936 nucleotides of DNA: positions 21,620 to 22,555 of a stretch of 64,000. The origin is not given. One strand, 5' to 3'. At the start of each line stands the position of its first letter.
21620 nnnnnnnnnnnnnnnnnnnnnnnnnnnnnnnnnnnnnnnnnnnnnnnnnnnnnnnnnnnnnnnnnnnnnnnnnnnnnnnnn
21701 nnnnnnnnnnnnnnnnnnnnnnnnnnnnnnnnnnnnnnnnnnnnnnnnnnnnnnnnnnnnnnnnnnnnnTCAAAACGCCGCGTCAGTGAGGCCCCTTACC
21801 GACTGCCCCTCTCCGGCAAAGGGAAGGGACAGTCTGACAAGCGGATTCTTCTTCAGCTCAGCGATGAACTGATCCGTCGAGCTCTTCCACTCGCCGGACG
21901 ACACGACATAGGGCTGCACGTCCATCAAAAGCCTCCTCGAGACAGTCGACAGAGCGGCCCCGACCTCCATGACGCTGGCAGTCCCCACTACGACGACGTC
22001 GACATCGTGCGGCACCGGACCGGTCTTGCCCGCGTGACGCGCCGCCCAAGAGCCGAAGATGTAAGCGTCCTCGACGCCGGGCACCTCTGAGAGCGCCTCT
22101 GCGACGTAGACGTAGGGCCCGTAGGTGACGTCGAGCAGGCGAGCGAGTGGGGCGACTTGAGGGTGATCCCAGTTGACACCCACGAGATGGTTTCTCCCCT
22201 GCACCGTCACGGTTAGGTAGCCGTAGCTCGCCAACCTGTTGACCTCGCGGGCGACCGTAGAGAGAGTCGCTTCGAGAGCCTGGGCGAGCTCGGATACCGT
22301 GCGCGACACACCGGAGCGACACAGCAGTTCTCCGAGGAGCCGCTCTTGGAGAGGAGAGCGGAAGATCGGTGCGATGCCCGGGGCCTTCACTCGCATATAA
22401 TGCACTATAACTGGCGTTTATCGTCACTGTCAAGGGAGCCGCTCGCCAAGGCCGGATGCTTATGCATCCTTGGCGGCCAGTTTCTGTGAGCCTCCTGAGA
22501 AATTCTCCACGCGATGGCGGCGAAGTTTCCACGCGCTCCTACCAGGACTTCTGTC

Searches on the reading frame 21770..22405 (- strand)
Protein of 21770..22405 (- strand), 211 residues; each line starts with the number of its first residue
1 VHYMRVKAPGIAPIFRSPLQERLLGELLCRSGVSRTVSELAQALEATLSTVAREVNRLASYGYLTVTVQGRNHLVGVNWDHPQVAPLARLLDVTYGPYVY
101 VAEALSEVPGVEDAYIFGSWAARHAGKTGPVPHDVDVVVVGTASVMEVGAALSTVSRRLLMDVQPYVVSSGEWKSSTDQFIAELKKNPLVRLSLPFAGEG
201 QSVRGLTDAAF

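Call 4: search_protein_families(library=pfam, proteins=[window:21770-22405:-], max_evalue=1)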
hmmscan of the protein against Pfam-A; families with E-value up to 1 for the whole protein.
window:21770-22405:- (211 aa): 17 families
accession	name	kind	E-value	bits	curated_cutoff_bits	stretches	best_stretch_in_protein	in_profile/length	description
PF25212.1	HVO_A0114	-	0.00015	22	27.6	1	35-80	37-82/84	HVO_A0114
PF13551.12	HTH_29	-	0.0009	19.7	28.1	1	22-59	1-37/64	Winged helix-turn helix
PF01325.25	Fe_dep_repress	-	0.0046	17.6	26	1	36-66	24-54/60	Iron dependent repressor, N-terminal DNA binding domain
PF12840.13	HTH_20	-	0.0053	17.1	27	1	22-62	8-46/51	Helix-turn-helix domain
PF13545.12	HTH_Crp_2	-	0.012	16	27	1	36-71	24-57/70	Crp-like helix-turn-helix domain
PF12802.13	MarR_2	-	0.017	15.7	27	1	23-67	10-53/61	MarR family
PF02936.19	COX4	-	0.017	15.6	26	1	132-202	68-136/138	Cytochrome c oxidase subunit IV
PF09339.16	HTH_IclR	-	0.023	14.9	22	1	36-65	20-49/52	IclR helix-turn-helix domain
PF08279.18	HTH_11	-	0.026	14.8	25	1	35-70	16-51/55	HTH domain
PF13730.12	HTH_36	-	0.027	14.7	25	1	36-64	27-55/55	Helix-turn-helix domain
PF13412.12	HTH_24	-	0.03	14.3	21.9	1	36-64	19-47/48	Winged helix-turn-helix DNA-binding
PF25213.1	HVO_A0261_N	-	0.057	13.7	35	1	16-66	9-56/86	HVO_A0261 N-terminal domain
PF18765.7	Polbeta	-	0.074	13.7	26.9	1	102-144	4-42/93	Polymerase beta, Nucleotidyltransferase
PF00392.27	GntR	-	0.11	12.6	27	1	36-69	26-59/64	Bacterial regulatory proteins, gntR family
PF08354.15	Fas1-AflB-like_hel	-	0.23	10.8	25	1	114-177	53-110/353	Fatty acid synthase subunit beta/Fas1-like, helical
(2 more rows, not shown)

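Call 5: search_protein_families(library=ncbifam, proteins=[window:21770-22405:-], max_evalue=1)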
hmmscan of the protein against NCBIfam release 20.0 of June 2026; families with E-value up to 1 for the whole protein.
window:21770-22405:- (211 aa): 6 families
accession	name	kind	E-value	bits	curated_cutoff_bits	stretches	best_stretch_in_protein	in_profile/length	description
NF033788.1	HTH_metalloreg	subfamily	0.0039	17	55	1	28-79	20-70/77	metalloregulator ArsR/SmtB family transcription factor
TIGR01884.1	cas_HTH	subfamily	0.023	14.1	60.2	1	35-73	157-194/202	CRISPR-associated CARF protein Csa3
NF053606.1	Sta1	subfamily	0.024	14.7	80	1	27-64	28-64/100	Sta1 family transcriptional regulator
NF041413.1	ArsR_Rv2640c_fam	equivalog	0.07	13.5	155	1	17-77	41-101/118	Rv2640c family ArsR-like transcriptional regulator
NF008273.0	PRK11050.1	equivalog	0.11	12.2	153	1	24-65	45-85/156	manganese-binding transcriptional regulator MntR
NF050133.1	TransRegFabT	equivalog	0.15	12.3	200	1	35-66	44-75/138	fatty acid biosynthesis transcriptional regulator FabT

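Call 7: find_homologous_proteins(query=window:21770-22405:-)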
Query window:21770-22405:- (211 aa): 64 proteins with E <= 0.001 among 2124 candidates.
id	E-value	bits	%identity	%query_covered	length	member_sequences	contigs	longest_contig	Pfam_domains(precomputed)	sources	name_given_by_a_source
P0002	1.7e-130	451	100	99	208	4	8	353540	-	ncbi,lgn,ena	-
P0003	9.1e-62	227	59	85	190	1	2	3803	PF25212.3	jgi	jgi:hypothetical protein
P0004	4.8e-58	214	52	89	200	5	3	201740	-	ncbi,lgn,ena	-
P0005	5.4e-47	178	50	92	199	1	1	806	PF12840.14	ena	-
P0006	1.8e-38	151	48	84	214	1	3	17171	PF12840.14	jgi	jgi:DNA-binding transcriptional ArsR family regulator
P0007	3.5e-37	146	43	90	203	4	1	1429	PF12840.14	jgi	jgi:DNA-binding transcriptional ArsR family regulator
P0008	2.7e-36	143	40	93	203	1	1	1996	-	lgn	-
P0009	1.3e-35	141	41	90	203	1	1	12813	-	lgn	-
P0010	1.5e-35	141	43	87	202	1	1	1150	PF12840.14,PF12802.14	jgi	-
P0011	1.5e-35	141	42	87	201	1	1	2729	PF12840.14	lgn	-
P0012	2.7e-35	140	42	90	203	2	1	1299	PF12840.14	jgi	jgi:hypothetical protein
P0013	4.7e-35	139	41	90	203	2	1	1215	-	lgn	-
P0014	5.0e-35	139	41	90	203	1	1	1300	PF12840.14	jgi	jgi:predicted nucleotidyltransferase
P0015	5.5e-35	139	45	84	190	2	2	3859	PF12840.14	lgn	-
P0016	1.0e-34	138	41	89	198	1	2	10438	PF09339.17,PF12802.14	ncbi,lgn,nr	ncbi:MAG: MarR family transcriptional regulator [Actinomycetota bacterium]|nr:MarR family transcript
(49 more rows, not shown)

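Call 11: find_related_loci(query=A1, collection=genome_contigs, flank=4000)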
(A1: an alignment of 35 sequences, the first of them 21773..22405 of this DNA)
Query A1 (211 aa) in genome_contigs; peptide patterns used: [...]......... (x = any residue, [..] = any of these).
407 stretches matched a pattern; 386 encode a relative of the query (tblastn E <= 1e-3); the best 80 are kept; 80 distinct loci.
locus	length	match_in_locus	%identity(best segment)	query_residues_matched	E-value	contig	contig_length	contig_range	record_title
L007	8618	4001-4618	46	1-204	2e-50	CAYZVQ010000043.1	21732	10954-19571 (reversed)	MAG TPA_asm: uncultured Acidimicrobiaceae bacterium isolate binchicken_co3_585 genome assembly, contig: NODE_7627_length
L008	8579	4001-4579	44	4-194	2e-46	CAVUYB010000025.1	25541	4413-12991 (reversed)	MAG: uncultured Actinomycetota bacterium isolate MFD06092.bin.2.179 genome assembly, contig: contig_58481, whole genome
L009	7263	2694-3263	47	2-192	3e-46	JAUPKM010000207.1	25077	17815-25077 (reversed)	MAG: Actinomycetota bacterium isolate erpe_2018_pw_0hr_WHONDRS-PP48-000085_B_bin.27 scaffold_613274, whole genome shotgu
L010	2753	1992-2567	44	1-190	2e-46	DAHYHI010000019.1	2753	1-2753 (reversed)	MAG TPA_asm: Acidimicrobiaceae bacterium isolate clean4135 k141_263993, whole genome shotgun sequence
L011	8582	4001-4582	42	1-194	5e-46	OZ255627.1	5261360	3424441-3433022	MAG: Acidimicrobiales bacterium isolate 1c330307-5c64-4483-89eb-5f845866fe0d genome assembly, chromosome: 1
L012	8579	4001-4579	43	4-194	4e-46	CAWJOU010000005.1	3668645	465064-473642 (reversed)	MAG: uncultured Actinomycetota bacterium isolate MFD04434.bin.1.50 genome assembly, contig: contig_5323, whole genome sh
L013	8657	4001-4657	39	1-211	3e-45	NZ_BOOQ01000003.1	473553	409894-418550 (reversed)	Planotetraspora silvatica strain NBRC 100141 sequence003, whole genome shotgun sequence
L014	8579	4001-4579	44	4-194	6e-44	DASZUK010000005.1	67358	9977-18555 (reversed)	MAG TPA_asm: Acidimicrobiales bacterium isolate SMAG_U6102 k141_181947, whole genome shotgun sequence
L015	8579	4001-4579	40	1-193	2e-43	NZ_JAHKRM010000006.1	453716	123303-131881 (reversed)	Nonomuraea guangzhouensis strain CGMCC 4.7101 NODE_6, whole genome shotgun sequence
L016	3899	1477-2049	40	1-190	2e-43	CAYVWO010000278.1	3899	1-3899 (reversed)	MAG TPA_asm: uncultured Tessaracoccus sp. isolate SRP263991_co6_23 genome assembly, contig: NODE_41689_length_3899_cov_5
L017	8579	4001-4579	42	4-197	3e-43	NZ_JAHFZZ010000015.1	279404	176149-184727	Nonomuraea sp. NEAU-A123 Scaffold15, whole genome shotgun sequence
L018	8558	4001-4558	41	4-188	3e-43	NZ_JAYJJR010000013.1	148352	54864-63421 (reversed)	[Mycobacterium] crassicus strain MYC098 NODE_13_length_148352_cov_215.458829, whole genome shotgun sequence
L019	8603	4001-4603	39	1-201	5e-43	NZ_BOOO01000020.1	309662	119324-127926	Planotetraspora mira strain NBRC 15435 sequence020, whole genome shotgun sequence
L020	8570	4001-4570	44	1-190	4e-43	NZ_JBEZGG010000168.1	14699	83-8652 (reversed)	Streptosporangium sp. NPDC048865 NPDC048865_112_A11.ctg-0168, whole genome shotgun sequence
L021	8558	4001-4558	41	4-188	3e-43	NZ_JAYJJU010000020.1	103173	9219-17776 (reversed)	[Mycobacterium] nativiensis strain MYC340 NODE_20_length_103173_cov_12.914397, whole genome shotgun sequence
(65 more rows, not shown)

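Call 16: search_solved_structures(query=A1, max_evalue=1, show_alignments=2)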
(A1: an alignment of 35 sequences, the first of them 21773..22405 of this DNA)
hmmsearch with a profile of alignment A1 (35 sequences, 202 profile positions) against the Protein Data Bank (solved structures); distinct sequences matched with E-value up to 1: 102 (the best 60 are shown).
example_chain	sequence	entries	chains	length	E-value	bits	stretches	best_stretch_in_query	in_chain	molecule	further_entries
7r22_A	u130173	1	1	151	1.3e-05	28.6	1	13-100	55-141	ArsR family transcriptional regulator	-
1r22_A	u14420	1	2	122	0.0006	23.2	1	21-78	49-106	Transcriptional repressor smtB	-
1r1t_A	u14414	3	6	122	0.0015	21.9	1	21-78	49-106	Transcriptional repressor smtB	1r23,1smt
3f6o_A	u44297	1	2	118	0.0034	20.7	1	16-74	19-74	Probable transcriptional regulator, ArsR family protein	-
4fx0_A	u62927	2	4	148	0.0045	20.3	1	14-108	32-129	PROBABLE TRANSCRIPTIONAL REPRESSOR PROTEIN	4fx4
2ia0_A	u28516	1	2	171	0.0049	20.2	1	25-64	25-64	Putative HTH-type transcriptional regulator PF0864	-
9sgv_A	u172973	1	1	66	0.0056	20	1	22-73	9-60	Ap3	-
2qz8_A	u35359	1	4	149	0.006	19.9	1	28-62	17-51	Probable transcriptional regulatory protein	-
7fby_A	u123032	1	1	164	0.0062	19.8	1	25-62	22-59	Transcriptional regulatory protein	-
3tgn_A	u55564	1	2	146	0.0062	19.8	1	15-69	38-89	Adc operon repressor AdcR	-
9w4v_A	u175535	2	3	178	0.0074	19.6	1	25-62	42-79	Uncharacterized HTH-type transcriptional regulator PH0140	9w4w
2oqg_A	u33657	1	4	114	0.0075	19.6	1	8-74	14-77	Possible transcriptional regulator, ArsR family protein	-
6j05_A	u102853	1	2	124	0.0085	19.4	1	14-88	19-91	Transcriptional regulator ArsR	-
3nqo_A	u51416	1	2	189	0.0094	19.2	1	9-63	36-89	MarR-family transcriptional regulator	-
6uvu_A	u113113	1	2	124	0.01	19.1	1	11-69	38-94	ArsR family transcriptional regulator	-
2rff_A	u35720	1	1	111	0.011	19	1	96-176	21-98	Putative nucleotidyltransferase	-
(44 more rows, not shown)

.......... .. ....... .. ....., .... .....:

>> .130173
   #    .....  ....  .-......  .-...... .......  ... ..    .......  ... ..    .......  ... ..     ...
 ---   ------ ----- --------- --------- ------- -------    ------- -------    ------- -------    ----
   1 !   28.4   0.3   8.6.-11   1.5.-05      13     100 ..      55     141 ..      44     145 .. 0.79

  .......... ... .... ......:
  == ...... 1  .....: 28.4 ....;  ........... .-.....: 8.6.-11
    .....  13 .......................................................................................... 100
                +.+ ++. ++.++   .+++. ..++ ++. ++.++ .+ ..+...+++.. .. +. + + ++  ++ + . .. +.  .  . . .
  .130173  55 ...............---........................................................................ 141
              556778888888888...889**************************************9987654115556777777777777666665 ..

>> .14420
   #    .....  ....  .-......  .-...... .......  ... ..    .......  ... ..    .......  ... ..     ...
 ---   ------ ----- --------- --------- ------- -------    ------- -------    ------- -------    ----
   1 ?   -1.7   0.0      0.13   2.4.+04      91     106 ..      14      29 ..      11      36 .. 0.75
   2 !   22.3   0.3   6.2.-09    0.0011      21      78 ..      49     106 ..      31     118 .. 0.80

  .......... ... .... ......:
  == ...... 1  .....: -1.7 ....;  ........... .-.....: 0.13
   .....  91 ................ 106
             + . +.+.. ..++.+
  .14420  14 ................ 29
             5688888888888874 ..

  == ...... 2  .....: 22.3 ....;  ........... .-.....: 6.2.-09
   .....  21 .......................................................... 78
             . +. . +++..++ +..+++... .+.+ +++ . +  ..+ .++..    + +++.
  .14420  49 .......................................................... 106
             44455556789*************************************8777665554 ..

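Call 19: find_encoding_contigs(protein=P0004, flank=4000, max_places=3)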
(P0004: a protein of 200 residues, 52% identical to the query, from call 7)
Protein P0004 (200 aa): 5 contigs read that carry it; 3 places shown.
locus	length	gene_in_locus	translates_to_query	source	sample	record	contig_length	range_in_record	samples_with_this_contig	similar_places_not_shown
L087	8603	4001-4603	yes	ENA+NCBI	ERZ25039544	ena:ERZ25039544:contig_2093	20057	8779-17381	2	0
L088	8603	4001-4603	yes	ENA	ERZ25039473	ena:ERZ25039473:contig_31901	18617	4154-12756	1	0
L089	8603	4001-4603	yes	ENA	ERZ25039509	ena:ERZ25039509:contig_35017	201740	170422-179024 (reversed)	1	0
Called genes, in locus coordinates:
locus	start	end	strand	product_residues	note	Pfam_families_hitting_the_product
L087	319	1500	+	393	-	PF14659:Phage_int_SAM_3 (weak), PF00589:Phage_integrase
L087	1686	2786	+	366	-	-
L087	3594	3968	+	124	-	-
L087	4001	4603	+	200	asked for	-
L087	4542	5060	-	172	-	-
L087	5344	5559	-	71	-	PF12728:HTH_17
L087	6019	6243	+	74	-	-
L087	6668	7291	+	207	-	-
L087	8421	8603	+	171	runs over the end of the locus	-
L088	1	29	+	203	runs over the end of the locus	PF00072:Response_reg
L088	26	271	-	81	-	-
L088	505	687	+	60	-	-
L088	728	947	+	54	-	-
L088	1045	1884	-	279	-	-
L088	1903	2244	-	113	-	-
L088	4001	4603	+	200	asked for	-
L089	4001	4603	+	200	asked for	-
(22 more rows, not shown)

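Call 20: find_encoding_contigs(protein=P0003, flank=4000, max_places=3)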
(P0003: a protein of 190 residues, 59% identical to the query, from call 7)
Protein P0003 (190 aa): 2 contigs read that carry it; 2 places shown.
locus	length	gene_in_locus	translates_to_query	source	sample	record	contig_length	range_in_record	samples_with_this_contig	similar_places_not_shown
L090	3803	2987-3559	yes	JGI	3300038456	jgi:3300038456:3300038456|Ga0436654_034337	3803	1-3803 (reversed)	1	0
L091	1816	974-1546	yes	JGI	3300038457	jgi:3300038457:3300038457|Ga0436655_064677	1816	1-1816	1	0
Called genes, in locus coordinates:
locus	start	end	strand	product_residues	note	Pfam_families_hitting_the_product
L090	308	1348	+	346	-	PF01548:DEDD_Tnp_IS110, PF02371:Transposase_20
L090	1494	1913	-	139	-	PF13358:DDE_3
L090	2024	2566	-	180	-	PF13384:HTH_23, PF13518:HTH_28, PF13551:HTH_29 (weak), PF13565:HTH_32, PF13592:HTH_33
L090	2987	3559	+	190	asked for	PF25212:HVO_A0114 (weak)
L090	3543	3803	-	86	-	?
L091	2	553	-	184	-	?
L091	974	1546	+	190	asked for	PF25212:HVO_A0114 (weak)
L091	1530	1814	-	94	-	?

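Call 23: find_related_loci(query=A1, collection=metagenome_contigs, flank=3000)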
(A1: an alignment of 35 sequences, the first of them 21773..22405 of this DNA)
Query A1 (211 aa) in metagenome_contigs; peptide patterns used: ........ (x = any residue, [..] = any of these).
600 stretches matched a pattern (row limit reached: there are more); 482 encode a relative of the query (tblastn E <= 1e-3); the best 80 are kept; 80 distinct loci.
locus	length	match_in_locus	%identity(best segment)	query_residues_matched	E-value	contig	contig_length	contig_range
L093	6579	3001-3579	47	4-194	1e-50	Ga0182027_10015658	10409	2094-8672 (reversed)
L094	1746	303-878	42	4-194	7e-46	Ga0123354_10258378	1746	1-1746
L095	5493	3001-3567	46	3-192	1e-44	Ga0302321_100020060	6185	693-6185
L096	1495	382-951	42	4-192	1e-44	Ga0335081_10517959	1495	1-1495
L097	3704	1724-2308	43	1-194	1e-43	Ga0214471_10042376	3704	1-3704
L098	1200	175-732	42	4-190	2e-45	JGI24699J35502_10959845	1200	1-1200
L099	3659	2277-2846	44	7-196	5e-43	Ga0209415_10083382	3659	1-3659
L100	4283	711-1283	45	4-195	6e-43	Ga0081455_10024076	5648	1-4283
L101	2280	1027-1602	40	1-192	6e-43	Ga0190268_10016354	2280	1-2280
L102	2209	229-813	41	1-194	4e-43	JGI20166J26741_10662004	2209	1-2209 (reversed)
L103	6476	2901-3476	40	1-192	2e-42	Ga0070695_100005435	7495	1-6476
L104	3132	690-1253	42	1-189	2e-42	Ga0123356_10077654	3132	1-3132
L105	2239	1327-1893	42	4-192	1e-42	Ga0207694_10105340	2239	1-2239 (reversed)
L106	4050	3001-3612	40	1-204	5e-42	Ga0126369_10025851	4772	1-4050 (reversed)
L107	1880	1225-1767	42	4-185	2e-42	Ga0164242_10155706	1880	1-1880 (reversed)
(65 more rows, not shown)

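Call 28: search_protein_families(library=padloc, proteins=[window:21773-22396:-], max_evalue=1)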
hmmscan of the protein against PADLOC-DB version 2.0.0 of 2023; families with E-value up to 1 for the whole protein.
window:21773-22396:- (208 aa): 15 families
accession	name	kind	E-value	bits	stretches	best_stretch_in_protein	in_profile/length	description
PDLC04370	PDC-M05A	-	2.6e-42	142.9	1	1-189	1-187/194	-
PDLC04368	PDC-M05A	-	2.3e-23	81.1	1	12-188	10-187/201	-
PDLC04369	PDC-M05A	-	2.3e-13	48.2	1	23-191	21-186/201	-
PDLC04372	PDC-M05A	-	3.7e-11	41.6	1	35-183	2-151/167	-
PDLC01852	CARF3--CARF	-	1.8e-05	22.7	1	30-73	156-199/208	-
PDLC01860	CARF3--CARF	-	0.0001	20.5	1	33-74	159-200/210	-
PDLC01848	CARF3--CARF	-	0.00064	17.4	1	31-63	149-181/197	-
PDLC01268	CasR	-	0.0028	15.6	1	31-68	137-172/179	"CAS-I,CAS-II,CAS-III,CAS-IV,CAS-V,CAS-VI; associated_signaling"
PDLC01434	CasR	-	0.0031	15.4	1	31-68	141-178/191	"CAS-I,CAS-II,CAS-III,CAS-IV,CAS-V,CAS-VI; associated_signaling"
PDLC01044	Csa3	-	0.0074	14.2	1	31-65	149-180/194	Type I-A associated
PDLC01879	CARF3--CARF_TM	-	0.015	13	1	31-68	170-206/222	-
PDLC04907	PDC-S09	-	0.018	13.1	1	100-178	19-100/114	-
PDLC01438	Csa3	-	0.023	12.7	1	14-73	147-200/305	"CAS-I,CAS-II,CAS-III,CAS-IV,CAS-V,CAS-VI; associated_signaling"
PDLC01854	CARF3--CARF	-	0.051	11.2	1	23-60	149-184/208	-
PDLC01859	CARF3--CARF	-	0.052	11.3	1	23-72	157-209/213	-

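Call 42: predict_structure(alignment_id=A1)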
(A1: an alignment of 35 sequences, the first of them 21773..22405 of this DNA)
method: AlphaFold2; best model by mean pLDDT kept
length: 211 residues; sequences in the alignment: 35
mean_pLDDT: 87.8   pTM: 0.80
mean pLDDT of the five models: 87.8, 86.9, 86.5, 86.3, 84.8
residues with pLDDT >= 90: 163; 70-90: 19; 50-70: 11; < 50: 18
segments of 3 or more residues with pLDDT < 50: 2-5, 198-211
pLDDT, mean of each block of 10 residues (from residue 1): 48 78 93 91 95 97 96 96 94 92 96 97 90 96 98 96 97 94 96 71 39 36
secondary structure, 60 per line:
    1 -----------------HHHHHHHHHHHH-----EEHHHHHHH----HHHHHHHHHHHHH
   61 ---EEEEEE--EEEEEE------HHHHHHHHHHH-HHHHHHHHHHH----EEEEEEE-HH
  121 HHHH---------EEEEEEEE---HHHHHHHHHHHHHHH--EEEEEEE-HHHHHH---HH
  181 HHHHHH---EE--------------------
elements in order: H18-29 H37-43 H48-60 E64-69 E72-77 H84-94 H96-106 E111-117 H119-124 E134-141 H145-159 E162-168 H170-175 H179-186
